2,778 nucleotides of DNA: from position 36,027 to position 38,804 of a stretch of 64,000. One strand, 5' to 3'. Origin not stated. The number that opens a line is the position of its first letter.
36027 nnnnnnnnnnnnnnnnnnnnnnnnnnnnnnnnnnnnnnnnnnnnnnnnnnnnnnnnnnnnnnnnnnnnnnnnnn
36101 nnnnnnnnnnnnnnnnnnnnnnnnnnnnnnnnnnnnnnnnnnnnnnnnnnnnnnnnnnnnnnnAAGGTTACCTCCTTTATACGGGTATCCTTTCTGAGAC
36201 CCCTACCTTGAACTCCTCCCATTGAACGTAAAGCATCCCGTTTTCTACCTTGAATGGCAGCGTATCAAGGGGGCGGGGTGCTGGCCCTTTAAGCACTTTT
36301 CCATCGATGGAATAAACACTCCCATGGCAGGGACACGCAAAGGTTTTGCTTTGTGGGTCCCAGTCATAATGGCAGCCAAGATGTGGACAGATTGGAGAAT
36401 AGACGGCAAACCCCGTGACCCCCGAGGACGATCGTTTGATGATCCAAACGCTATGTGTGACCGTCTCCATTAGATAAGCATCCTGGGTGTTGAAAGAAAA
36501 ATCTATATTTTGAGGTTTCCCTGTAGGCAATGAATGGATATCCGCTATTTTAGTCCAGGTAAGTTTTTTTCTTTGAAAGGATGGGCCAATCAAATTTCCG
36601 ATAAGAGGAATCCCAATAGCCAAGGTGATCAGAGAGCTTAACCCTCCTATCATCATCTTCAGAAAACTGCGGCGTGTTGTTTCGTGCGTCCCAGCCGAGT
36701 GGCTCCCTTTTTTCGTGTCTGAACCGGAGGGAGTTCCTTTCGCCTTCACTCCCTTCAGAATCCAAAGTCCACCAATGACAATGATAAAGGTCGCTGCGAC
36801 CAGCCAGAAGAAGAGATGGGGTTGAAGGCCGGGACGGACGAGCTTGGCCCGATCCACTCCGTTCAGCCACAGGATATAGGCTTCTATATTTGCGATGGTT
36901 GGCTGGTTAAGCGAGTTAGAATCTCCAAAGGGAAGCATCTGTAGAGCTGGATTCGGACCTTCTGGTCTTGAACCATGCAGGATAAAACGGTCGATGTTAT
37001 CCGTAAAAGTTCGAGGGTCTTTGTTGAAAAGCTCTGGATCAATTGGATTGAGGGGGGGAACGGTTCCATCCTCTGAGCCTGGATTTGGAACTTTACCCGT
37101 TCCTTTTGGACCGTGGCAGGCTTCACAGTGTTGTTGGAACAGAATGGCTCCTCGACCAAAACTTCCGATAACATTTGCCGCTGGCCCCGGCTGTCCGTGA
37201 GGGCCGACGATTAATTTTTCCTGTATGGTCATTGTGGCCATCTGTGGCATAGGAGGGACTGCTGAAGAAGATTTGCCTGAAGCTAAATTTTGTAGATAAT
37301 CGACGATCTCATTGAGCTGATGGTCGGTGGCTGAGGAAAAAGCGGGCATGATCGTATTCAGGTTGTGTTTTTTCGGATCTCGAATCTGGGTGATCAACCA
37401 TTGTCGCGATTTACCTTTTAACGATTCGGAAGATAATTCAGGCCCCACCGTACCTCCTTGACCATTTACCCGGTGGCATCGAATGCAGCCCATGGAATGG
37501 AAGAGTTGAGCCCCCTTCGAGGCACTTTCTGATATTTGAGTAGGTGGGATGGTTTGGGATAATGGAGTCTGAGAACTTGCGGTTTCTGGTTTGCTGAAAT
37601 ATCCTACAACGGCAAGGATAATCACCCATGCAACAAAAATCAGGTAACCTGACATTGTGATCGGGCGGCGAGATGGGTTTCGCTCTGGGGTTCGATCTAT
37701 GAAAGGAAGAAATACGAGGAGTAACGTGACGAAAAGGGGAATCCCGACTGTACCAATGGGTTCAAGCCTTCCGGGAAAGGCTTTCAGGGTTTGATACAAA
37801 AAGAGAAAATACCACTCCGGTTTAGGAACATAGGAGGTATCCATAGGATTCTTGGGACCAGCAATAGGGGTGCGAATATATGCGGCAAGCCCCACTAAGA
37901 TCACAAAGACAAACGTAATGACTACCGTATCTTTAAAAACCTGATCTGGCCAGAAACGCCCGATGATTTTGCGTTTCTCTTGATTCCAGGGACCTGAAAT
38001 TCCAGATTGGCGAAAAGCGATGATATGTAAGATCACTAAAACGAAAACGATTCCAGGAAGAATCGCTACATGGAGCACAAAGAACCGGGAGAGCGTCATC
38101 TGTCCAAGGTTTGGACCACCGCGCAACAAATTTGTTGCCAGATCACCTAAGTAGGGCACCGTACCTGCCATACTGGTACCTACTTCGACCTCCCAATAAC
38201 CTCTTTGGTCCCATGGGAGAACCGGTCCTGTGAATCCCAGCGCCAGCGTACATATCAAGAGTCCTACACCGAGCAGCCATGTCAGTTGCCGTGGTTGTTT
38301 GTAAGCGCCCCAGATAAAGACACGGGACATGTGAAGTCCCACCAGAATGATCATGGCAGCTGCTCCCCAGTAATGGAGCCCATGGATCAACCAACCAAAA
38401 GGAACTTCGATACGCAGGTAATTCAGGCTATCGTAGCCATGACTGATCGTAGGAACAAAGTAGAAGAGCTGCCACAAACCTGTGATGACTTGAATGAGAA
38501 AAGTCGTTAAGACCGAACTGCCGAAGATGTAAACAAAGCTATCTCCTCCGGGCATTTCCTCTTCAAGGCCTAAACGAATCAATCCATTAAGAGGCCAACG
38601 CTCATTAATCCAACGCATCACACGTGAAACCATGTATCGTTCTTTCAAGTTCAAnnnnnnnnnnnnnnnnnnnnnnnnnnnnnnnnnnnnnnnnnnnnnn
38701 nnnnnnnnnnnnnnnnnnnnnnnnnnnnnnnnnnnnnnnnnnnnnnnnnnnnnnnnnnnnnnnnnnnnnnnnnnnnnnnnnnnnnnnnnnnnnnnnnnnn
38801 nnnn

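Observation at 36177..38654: A whole cytochrome bc complex (b6/subunit IV, dihaem c, Rieske) in one 825-aa open reading frame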

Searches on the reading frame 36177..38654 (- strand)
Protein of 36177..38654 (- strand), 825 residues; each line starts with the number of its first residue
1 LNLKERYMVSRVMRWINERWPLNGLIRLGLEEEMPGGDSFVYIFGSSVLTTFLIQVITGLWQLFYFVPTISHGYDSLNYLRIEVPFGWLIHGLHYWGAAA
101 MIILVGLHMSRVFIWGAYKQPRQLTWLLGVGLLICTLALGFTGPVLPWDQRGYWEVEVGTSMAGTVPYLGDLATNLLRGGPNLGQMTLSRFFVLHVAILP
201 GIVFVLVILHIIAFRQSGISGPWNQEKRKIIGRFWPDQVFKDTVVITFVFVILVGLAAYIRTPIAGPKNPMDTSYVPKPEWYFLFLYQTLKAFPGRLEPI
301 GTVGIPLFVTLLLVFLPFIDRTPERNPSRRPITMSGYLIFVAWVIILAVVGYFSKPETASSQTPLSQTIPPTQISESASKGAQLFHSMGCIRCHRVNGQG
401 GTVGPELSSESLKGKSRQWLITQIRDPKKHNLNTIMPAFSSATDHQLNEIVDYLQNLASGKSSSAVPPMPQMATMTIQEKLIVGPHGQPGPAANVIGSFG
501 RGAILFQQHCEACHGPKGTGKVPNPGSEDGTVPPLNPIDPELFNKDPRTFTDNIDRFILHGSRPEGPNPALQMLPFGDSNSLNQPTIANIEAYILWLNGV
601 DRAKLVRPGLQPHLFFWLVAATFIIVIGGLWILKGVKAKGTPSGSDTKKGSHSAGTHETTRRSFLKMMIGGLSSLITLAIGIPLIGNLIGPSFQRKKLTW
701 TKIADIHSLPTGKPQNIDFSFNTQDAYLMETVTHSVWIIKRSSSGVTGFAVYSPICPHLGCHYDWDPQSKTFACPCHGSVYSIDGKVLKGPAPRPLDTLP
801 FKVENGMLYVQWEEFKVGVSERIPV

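Call 3: search_protein_families(library=pfam, proteins=[window:36177-38654:-], max_evalue=0.01)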
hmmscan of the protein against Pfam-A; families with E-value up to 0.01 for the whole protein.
window:36177-38654:- (825 aa): 6 families
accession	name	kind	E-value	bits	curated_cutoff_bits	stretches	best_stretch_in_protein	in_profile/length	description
PF00033.24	Cytochrome_B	-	1.8e-46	158.8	27.2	1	38-217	10-188/189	Cytochrome b/b6/petB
PF13631.11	Cytochrom_B_N_2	-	5.5e-41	140.8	27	1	100-265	2-167/169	Cytochrome b(N-terminal)/b6/petB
PF00034.26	Cytochrom_C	-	6.5e-17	63.1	21.3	2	379-457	2-89/90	Cytochrome c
PF13442.11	Cytochrome_CBB3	-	2.9e-16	60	27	2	378-454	3-68/68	Cytochrome C oxidase, cbb3-type, subunit III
PF00032.22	Cytochrom_B_C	-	1.4e-13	51.4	20.7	1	268-353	2-84/102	Cytochrome b(C-terminal)/b6/petD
PF00355.32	Rieske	-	1.9e-09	37.7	20.3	1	700-800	2-88/88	Rieske [2Fe-2S] domain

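Call 4: search_protein_families(library=ncbifam, proteins=[window:36177-38654:-], max_evalue=0.01)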
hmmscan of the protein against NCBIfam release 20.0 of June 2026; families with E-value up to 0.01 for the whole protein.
window:36177-38654:- (825 aa): 21 families
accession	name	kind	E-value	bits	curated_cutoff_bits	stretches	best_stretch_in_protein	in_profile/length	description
NF002990.0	PRK03735.1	subfamily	2.1e-61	207.6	325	1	9-222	2-222/223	cytochrome b6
NF040969.1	cytb_ExtP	equivalog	3.9e-58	196.7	290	1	39-221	22-204/205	selenite/tellurite reduction operon b-type cytochrome ExtP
NF050120.1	bc1_QcrB_actin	exception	3.7e-31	108.6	500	1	18-298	4-305/458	cytochrome bc1 complex cytochrome b subunit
NF041076.1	cyt_b_SoxC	equivalog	1.3e-30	106.8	740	1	42-363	28-371/542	proton pump complex cytochrome B SoxC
NF010001.0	PRK13474.1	subfamily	6.5e-19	67.9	154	1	656-814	9-166/178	cytochrome b6-f complex iron-sulfur subunit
NF045928.1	Cytb6fFeSPetC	equivalog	7.3e-19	67.8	250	1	656-815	9-169/179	cytochrome b6-f complex iron-sulfur subunit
TIGR01416.1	Rieske_proteo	equivalog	2.6e-15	56.9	97.4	1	742-805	102-169/176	ubiquinol-cytochrome c reductase iron-sulfur subunit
NF050121.1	bc1_QcrA_actin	exception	5.1e-13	49.2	275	1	740-811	231-306/319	cytochrome bc1 complex Rieske iron-sulfur subunit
TIGR04485.1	thiosulf_SoxX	equivalog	2.6e-10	40.9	61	1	390-456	5-77/78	sulfur oxidation c-type cytochrome SoxX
NF050122.1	bc1_QcrC_actin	exception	3.5e-09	36.3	200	1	358-522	21-159/253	cytochrome bc1 complex diheme cytochrome c subunit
TIGR00782.1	ccoP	equivalog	4.6e-09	36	179.95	1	374-461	103-196/285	cytochrome-c oxidase, cbb3-type subunit III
TIGR02603.1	CxxCH_TIGR02603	domain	1.2e-08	35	68.15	1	378-429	3-52/134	putative heme-binding domain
TIGR01156.1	cytb6_f_IV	equivalog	1.4e-08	34.7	127.05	1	235-349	32-145/160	cytochrome b6-f complex subunit IV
TIGR02694.1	arsenite_ox_S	equivalog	4.2e-07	29.9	95.65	1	701-803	7-107/129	arsenate reductase (azurin) small subunit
NF040971.1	cytc_ExtS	equivalog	6.6e-06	25.6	100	1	375-470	75-163/262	selenite/tellurite reduction operon c-type cytochrome lipoprotein ExtS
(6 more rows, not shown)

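Call 5: find_homologous_proteins(query=window:36177-38654:-, max_evalue=1e-10)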
Query window:36177-38654:- (825 aa): 2289 proteins with E <= 1e-10 among 8000 candidates; the best 120 are listed.
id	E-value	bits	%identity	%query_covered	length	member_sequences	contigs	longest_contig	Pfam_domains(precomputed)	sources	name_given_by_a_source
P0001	0.0e+0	1643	86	99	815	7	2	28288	PF00033.25,PF00032.23,PF00355.33,PF13442.12,PF13631.12,PF00034.27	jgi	jgi:ubiquinol-cytochrome c reductase cytochrome b subunit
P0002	0.0e+0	1638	84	99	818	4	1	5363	PF00033.25,PF00032.23,PF00355.33,PF13442.12,PF13631.12,PF00034.27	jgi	jgi:ubiquinol-cytochrome c reductase cytochrome b subunit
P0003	0.0e+0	1635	85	99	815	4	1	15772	PF00033.25,PF00032.23,PF00355.33,PF13442.12,PF13631.12,PF00034.27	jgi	jgi:ubiquinol-cytochrome c reductase cytochrome b subunit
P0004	0.0e+0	1624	85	99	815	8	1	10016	PF00033.25,PF00032.23,PF00355.33,PF13442.12,PF13631.12,PF00034.27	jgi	jgi:ubiquinol-cytochrome c reductase cytochrome b subunit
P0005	0.0e+0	1621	83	99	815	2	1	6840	PF00033.25,PF00032.23,PF00355.33,PF13442.12,PF13631.12,PF00034.27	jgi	jgi:ubiquinol-cytochrome c reductase cytochrome b subunit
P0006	0.0e+0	1621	84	99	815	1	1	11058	PF00033.25,PF00032.23,PF00355.33,PF13442.12,PF13631.12,PF00034.27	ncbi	-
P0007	0.0e+0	1596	83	99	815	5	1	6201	PF00033.25,PF00032.23,PF10399.15,PF00355.33,PF13442.12,PF13631.12,PF00034.27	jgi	jgi:ubiquinol-cytochrome c reductase cytochrome b subunit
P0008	0.0e+0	1594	83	99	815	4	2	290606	PF00033.25,PF00032.23,PF00355.33,PF13442.12,PF13631.12,PF00034.27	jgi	jgi:ubiquinol-cytochrome c reductase cytochrome b subunit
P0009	0.0e+0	1577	82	99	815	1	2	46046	PF00033.25,PF00032.23,PF00355.33,PF13442.12,PF13631.12,PF00034.27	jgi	jgi:ubiquinol-cytochrome c reductase cytochrome b subunit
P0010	0.0e+0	1489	78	97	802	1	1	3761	PF00033.25,PF00032.23,PF00355.33,PF13442.12,PF13631.12,PF00034.27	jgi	jgi:ubiquinol-cytochrome c reductase cytochrome b subunit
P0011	0.0e+0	1345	86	80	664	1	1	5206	PF00033.25,PF00032.23,PF00355.33,PF13442.12,PF13631.12,PF00034.27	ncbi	-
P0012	0.0e+0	1292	84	80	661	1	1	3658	PF00033.25,PF00032.23,PF00355.33,PF13442.12,PF13631.12,PF00034.27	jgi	jgi:quinol-cytochrome oxidoreductase complex cytochrome b subunit/nitrite reductase/ring-hydroxylati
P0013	0.0e+0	1186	61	99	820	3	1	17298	PF00033.25,PF00032.23,PF00355.33,PF13442.12,PF13631.12,PF00034.27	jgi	jgi:ubiquinol-cytochrome c reductase cytochrome b subunit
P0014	0.0e+0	1184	61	99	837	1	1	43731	PF00033.25,PF00032.23,PF00355.33,PF13442.12,PF13631.12,PF00034.27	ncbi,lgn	ncbi:MAG: cytochrome b N-terminal domain-containing protein [Thermodesulfobacteriota bacterium]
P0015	0.0e+0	1053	61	64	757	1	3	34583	PF00033.25,PF00032.23,PF02433.21,PF13442.12,PF13631.12,PF00034.27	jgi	jgi:ubiquinol-cytochrome c reductase cytochrome b subunit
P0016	1.1e-295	1001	59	63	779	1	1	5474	PF00033.25,PF00032.23,PF02433.21,PF13442.12,PF13631.12,PF00034.27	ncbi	-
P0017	6.4e-292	989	66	76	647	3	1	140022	PF00033.25,PF00032.23,PF13442.12,PF13631.12,PF00034.27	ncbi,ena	-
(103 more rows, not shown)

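Call 7: find_encoding_contigs(protein=P0017, flank=6000, max_places=3)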
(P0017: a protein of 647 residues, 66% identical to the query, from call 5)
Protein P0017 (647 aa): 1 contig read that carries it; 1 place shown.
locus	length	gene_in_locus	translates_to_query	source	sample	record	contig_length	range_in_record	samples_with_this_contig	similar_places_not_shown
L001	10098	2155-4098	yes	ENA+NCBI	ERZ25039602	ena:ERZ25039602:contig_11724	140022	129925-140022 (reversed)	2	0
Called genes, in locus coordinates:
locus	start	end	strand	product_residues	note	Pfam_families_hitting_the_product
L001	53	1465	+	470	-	PF00089:Trypsin, PF13365:Trypsin_2, PF00595:PDZ, PF13180:PDZ_2, PF17820:PDZ_6 (weak), PF13180:PDZ_2 (weak), PF17820:PDZ_6 (weak)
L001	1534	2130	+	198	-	PF02985:HEAT (faint), PF13513:HEAT_EZ (faint), PF13646:HEAT_2, PF03130:HEAT_PBS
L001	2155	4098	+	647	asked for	PF00033:Cytochrome_B, PF13631:Cytochrom_B_N_2, PF00032:Cytochrom_B_C, PF00034:Cytochrom_C, PF13442:Cytochrome_CBB3 (weak)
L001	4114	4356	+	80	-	-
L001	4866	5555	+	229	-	PF01925:TauE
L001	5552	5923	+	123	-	PF07843:DUF1634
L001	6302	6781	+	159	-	-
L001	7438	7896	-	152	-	-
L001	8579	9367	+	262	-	PF02348:CTP_transf_3, PF12804:NTP_transf_3 (weak)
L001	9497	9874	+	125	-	-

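Call 8: find_encoding_contigs(protein=P0014, flank=6000, max_places=3)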
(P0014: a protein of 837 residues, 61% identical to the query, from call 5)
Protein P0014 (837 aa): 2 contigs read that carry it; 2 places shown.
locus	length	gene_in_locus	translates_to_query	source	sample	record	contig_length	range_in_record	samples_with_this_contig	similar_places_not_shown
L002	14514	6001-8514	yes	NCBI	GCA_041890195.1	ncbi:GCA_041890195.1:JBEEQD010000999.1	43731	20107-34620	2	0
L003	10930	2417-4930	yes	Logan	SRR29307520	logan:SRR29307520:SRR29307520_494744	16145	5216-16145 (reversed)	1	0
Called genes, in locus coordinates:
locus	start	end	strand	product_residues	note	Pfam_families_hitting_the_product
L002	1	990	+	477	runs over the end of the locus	PF02321:OEP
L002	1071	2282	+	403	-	PF25917:BSH_RND (weak), PF25876:HH_MFP_RND, PF25893:HH_CzcB (weak), PF25954:Beta-barrel_RND_2 (weak), PF25967:RND-MFP_C, PF25975:CzcB_C (faint), PF25989:YknX_C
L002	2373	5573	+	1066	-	PF00873:ACR_tran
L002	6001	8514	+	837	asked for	PF00033:Cytochrome_B, PF13631:Cytochrom_B_N_2, PF00032:Cytochrom_B_C, PF00034:Cytochrom_C (weak), PF13442:Cytochrome_CBB3 (weak), PF00034:Cytochrom_C (weak), PF13442:Cytochrome_CBB3 (weak), PF00355:Rieske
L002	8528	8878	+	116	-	PF00034:Cytochrom_C, PF13442:Cytochrome_CBB3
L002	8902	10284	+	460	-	-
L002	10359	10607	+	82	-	-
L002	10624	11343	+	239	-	PF01694:Rhomboid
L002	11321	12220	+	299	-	PF01972:SDH_protease, PF00574:CLP_protease (faint), PF25145:NfeD1b_N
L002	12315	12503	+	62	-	-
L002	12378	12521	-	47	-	-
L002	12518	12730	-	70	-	PF03779:SPW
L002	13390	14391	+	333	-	PF01636:APH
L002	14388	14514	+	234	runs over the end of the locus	PF00702:Hydrolase, PF13419:HAD_2, PF13242:Hydrolase_like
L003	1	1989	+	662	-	?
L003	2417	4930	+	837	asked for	PF00033:Cytochrome_B, PF13631:Cytochrom_B_N_2, PF00032:Cytochrom_B_C, PF00034:Cytochrom_C (weak), PF13442:Cytochrome_CBB3 (weak), PF00034:Cytochrom_C (weak), PF13442:Cytochrome_CBB3 (weak), PF00355:Rieske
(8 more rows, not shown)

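Call 9: find_encoding_contigs(protein=P0008, flank=6000, max_places=3)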
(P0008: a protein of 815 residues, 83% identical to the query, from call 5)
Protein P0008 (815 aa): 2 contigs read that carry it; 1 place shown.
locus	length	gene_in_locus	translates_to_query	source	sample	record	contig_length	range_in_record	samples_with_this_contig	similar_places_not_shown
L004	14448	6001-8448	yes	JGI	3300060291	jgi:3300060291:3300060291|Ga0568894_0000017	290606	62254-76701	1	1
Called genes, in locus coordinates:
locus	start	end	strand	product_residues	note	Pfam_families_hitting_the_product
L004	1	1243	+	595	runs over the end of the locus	PF00654:Voltage_CLC, PF00571:CBS (faint)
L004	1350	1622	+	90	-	-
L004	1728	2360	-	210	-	PF01914:MarC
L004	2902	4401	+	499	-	PF00089:Trypsin, PF10459:Peptidase_S46 (faint), PF13365:Trypsin_2, PF00595:PDZ (weak), PF13180:PDZ_2, PF00595:PDZ (weak), PF13180:PDZ_2, PF17820:PDZ_6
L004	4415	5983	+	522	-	PF00450:Peptidase_S10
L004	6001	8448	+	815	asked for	PF00033:Cytochrome_B, PF13631:Cytochrom_B_N_2, PF00032:Cytochrom_B_C, PF00034:Cytochrom_C, PF13442:Cytochrome_CBB3 (weak), PF00355:Rieske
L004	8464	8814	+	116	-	PF00034:Cytochrom_C, PF13442:Cytochrome_CBB3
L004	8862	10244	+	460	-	-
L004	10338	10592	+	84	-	-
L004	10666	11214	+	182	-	PF13302:Acetyltransf_3 (weak), PF00583:Acetyltransf_1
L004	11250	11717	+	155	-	PF00582:Usp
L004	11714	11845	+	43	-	-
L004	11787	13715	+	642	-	PF06480:FtsH_ext, PF13191:AAA_16 (faint), PF06068:TIP49 (faint), PF00004:AAA, PF07728:AAA_5 (faint), PF17862:AAA_lid_3, PF01434:Peptidase_M41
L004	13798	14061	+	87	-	-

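Call 11: find_related_loci(query=A1, collection=genome_contigs, flank=8000)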
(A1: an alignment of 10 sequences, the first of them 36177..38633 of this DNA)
Query A1 (818 aa) in genome_contigs; peptide patterns used: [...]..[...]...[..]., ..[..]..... (x = any residue, [..] = any of these).
600 stretches matched a pattern (row limit reached: there are more); 578 encode a relative of the query (tblastn E <= 1e-3); the best 80 are kept; 80 distinct loci.
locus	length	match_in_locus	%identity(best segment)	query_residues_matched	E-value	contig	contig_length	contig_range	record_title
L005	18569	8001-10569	64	1-818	0e+0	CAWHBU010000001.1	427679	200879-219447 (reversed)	MAG: uncultured delta proteobacterium isolate MFD03726.bin.2.155 genome assembly, contig: contig_10343, whole genome sho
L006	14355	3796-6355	62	1-816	0e+0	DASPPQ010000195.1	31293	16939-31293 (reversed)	MAG TPA_asm: Thermodesulfobacteriota bacterium isolate SMAG_U12177 k141_1018815, whole genome shotgun sequence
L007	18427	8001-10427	53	1-816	0e+0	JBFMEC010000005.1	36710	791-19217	MAG: Nitrospirota bacterium isolate MAG235 MAG235_5, whole genome shotgun sequence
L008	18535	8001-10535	52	1-818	0e+0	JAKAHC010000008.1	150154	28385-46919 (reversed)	MAG: Deltaproteobacteria bacterium isolate WY2.bin79 NODE_136_length_150154_cov_4.306838, whole genome shotgun sequence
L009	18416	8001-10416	54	1-818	0e+0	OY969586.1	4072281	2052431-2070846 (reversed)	MAG: Candidatus Aminicenantes bacterium isolate MFD10007.bin.c.2 genome assembly, chromosome: 1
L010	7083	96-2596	51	1-818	0e+0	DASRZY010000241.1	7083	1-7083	MAG TPA_asm: Syntrophales bacterium isolate SMAG_U15191 k141_2734801, whole genome shotgun sequence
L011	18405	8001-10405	53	1-818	0e+0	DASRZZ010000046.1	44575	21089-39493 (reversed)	MAG TPA_asm: Syntrophales bacterium isolate SMAG_U15336 k141_88174, whole genome shotgun sequence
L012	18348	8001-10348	54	1-818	0e+0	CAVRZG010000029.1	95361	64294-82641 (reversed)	MAG: uncultured Nitrospiraceae bacterium isolate MFD05942.bin.3.50 genome assembly, contig: contig_73024, whole genome s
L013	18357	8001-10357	52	1-818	0e+0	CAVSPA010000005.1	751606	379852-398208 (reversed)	MAG: uncultured delta proteobacterium isolate MFD01476.bin.2.167 genome assembly, contig: contig_17333, whole genome sho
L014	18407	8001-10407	52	1-818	0e+0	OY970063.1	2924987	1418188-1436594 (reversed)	MAG: uncultured delta proteobacterium isolate MFD10007.bin.1.119 genome assembly, chromosome: 1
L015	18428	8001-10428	51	1-815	0e+0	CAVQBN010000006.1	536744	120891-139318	MAG: uncultured Bacteroidetes bacterium isolate MFD02923.bin.1.74 genome assembly, contig: contig_19291, whole genome sh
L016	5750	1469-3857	52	1-817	0e+0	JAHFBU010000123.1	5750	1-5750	MAG: Syntrophaceae bacterium isolate nzgw205 NODE_46696_length_5751_cov_2.853108, whole genome shotgun sequence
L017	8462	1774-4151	53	1-818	0e+0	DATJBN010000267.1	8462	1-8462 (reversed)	MAG TPA_asm: Syntrophales bacterium isolate SMAG_U15355 k141_356536, whole genome shotgun sequence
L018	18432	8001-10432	52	1-818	0e+0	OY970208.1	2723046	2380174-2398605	MAG: uncultured candidate division Zixibacteria bacterium isolate MFD04408.bin.1.44 genome assembly, chromosome: 1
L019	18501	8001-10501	51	1-815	0e+0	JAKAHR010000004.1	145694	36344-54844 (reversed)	MAG: Nitrospirae bacterium isolate WY3.bin121 NODE_138_length_145694_cov_3.574931, whole genome shotgun sequence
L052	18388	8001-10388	46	3-815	0e+0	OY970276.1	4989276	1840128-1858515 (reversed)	MAG: uncultured Bacteroidales bacterium isolate MFD06435.bin.1.129 genome assembly, chromosome: 1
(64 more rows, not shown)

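Call 14: list_cluster_members(proteins=[P0006, P0011, window:36177-38633:-, P0016])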
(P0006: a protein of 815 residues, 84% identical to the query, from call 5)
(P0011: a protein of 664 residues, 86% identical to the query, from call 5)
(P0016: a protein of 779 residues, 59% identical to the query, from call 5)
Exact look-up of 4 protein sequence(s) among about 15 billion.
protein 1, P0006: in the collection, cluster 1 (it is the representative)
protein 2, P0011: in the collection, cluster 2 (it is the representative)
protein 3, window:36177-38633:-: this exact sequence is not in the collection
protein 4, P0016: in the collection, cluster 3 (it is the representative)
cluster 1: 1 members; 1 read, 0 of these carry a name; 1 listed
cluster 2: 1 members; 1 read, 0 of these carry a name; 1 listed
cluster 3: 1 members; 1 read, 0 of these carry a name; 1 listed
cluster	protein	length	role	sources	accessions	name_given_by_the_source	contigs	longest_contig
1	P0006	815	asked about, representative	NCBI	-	-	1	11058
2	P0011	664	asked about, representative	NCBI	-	-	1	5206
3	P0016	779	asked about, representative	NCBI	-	-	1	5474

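Call 62: predict_structure(alignment_id=A3)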
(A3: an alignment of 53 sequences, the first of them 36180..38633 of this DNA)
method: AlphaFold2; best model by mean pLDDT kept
length: 818 residues; sequences in the alignment: 53
mean_pLDDT: 54.8   pTM: 0.40
mean pLDDT of the five models: 54.8, 54.6, 53.9, 48.1, 47.3
residues with pLDDT >= 90: 0; 70-90: 172; 50-70: 316; < 50: 330
segments of 3 or more residues with pLDDT < 50: 13-33, 60-78, 133-160, 166-184, 223-228, 254-287, 345-366, 394-397, 426-428, 456-488, 552-574, 596-606, 629-662, 664-689, 715-727, 738-740, 750-754, 786-791, 808-818
pLDDT, mean of each block of 10 residues (from residue 1): 65 45 36 55 66 55 40 47 61 68 65 69 74 43 33 42 49 34 49 70 67 51 49 64 72 44 31 34 45 60 77 71 77 72 46 25 45 71 58 51 72 78 53 72 82 52 27 28 45 63 68 64 67 71 62 35 32 51 73 56 46 61 54 37 35 42 47 39 37 73 70 49 52 57 57 58 69 68 52 69 58 28
secondary structure, 60 per line:
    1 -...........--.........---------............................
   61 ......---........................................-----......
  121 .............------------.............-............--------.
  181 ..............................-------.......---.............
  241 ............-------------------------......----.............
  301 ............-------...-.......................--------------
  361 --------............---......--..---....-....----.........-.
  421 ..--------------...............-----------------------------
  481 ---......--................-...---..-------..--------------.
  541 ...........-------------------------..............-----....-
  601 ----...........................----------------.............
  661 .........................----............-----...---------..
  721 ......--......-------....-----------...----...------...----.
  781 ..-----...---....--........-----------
elements in order (helices of 4 or more, strands of 3 or more residues): H2-12 H15-23 H33-66 H70-109 H115-133 H146-158 H160-171 H180-210 H218-224 H228-252 H278-283 H288-312 H324-346 H369-380 E387-389 E397-400 H402-405 H410-418 H437-451 H484-489 H492-507 H540-551 H577-590 H596-599 H605-631 H648-685 E690-698 E707-709 H719-726 E729-734 E742-745 E757-759 E764-766 E773-775 E780-782 E794-797 E800-807
